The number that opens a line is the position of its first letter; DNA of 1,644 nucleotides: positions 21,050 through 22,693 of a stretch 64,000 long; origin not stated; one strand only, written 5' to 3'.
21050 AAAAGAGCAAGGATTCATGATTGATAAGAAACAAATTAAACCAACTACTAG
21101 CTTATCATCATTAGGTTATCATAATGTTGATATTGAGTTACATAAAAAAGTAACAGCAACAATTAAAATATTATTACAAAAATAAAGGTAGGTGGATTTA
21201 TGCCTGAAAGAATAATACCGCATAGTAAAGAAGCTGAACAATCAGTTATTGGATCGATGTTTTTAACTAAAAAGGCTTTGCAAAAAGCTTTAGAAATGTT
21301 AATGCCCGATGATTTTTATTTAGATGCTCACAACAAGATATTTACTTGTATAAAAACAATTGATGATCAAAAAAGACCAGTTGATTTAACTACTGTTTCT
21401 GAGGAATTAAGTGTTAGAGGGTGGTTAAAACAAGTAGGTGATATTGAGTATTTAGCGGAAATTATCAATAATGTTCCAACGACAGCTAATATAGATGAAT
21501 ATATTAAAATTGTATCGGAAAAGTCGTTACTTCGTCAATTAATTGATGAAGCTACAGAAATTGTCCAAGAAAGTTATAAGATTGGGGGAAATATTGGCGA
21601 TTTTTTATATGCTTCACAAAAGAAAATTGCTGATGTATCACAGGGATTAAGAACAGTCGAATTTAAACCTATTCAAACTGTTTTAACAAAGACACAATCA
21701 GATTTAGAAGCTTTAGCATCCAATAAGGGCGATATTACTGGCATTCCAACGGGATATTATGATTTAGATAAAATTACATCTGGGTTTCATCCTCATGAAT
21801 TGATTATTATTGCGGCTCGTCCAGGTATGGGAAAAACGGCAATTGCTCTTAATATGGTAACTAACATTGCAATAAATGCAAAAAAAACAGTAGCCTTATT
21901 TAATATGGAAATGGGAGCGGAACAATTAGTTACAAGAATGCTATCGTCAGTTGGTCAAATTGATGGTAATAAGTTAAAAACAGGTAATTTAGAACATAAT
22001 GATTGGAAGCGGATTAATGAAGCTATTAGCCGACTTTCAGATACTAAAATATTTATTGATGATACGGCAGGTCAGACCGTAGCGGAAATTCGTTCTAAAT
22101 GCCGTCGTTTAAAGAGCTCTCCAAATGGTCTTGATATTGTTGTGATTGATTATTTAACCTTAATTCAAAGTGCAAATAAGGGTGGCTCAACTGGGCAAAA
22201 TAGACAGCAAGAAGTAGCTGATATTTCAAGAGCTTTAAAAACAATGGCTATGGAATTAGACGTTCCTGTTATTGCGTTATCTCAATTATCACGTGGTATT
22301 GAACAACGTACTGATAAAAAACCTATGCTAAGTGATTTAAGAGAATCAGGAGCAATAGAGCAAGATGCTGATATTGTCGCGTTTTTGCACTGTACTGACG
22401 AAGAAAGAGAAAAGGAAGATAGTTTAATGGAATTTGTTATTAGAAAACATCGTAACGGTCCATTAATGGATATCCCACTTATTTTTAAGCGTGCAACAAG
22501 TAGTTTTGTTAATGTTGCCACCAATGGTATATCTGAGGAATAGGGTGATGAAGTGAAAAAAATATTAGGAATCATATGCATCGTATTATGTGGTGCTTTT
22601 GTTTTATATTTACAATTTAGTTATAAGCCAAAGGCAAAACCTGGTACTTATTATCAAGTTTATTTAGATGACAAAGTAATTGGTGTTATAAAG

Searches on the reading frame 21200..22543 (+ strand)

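Call 57: search_protein_families(library=ncbifam, proteins=[window:21200-22543:+], max_evalue=1e-10)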
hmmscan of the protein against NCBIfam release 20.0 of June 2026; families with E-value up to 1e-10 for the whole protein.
window:21200-22543:+ (447 aa): 16 families
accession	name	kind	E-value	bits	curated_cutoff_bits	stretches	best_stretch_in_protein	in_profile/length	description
NF004384.0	PRK05748.1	equivalog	7.8e-168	558.7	525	1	3-442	7-445/452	replicative DNA helicase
TIGR00665.1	DnaB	equivalog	2.1e-154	514.5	385.25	1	7-440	3-434/435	replicative DNA helicase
NF005852.0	PRK07773.1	equivalog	5.8e-144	481.5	780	1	3-386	21-399/886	replicative DNA helicase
NF004109.0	PRK05595.1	equivalog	7.8e-138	459.9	737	1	4-439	6-438/444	replicative DNA helicase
TIGR03600.1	phage_DnaB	exception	2.3e-126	422.2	498.65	1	10-426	2-418/421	phage replicative helicase, DnaB family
NF006443.0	PRK08760.1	equivalog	6.3e-125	417.2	741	1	4-444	31-472/476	replicative DNA helicase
NF005424.0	PRK07004.1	equivalog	4.6e-117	391.4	834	1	4-441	13-453/460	replicative DNA helicase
NF005369.0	PRK06904.1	equivalog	2e-112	376.4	809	1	5-441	24-466/474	replicative DNA helicase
NF040583.1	dnaB_SPI-7_type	exception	7.6e-112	374.5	655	1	7-436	2-431/434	SPI-7-type island replicative DNA helicase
NF006306.0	PRK08506.1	equivalog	2e-111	373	596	1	11-406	8-394/472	replicative DNA helicase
NF006458.0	PRK08840.1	equivalog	5.2e-111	371.6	884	1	5-443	19-460/464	replicative DNA helicase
NF005945.0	PRK08006.1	equivalog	3.4e-109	365.8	898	1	5-442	26-466/471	replicative DNA helicase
NF006606.0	PRK09165.1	equivalog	2.4e-108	362.8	540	1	4-397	19-426/497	replicative DNA helicase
NF004967.0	PRK06321.1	equivalog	1.2e-102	344.2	751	1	5-441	15-467/472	replicative DNA helicase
NF005240.0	PRK06749.1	subfamily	1.2e-88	297.8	686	1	10-439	6-427/428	replicative DNA helicase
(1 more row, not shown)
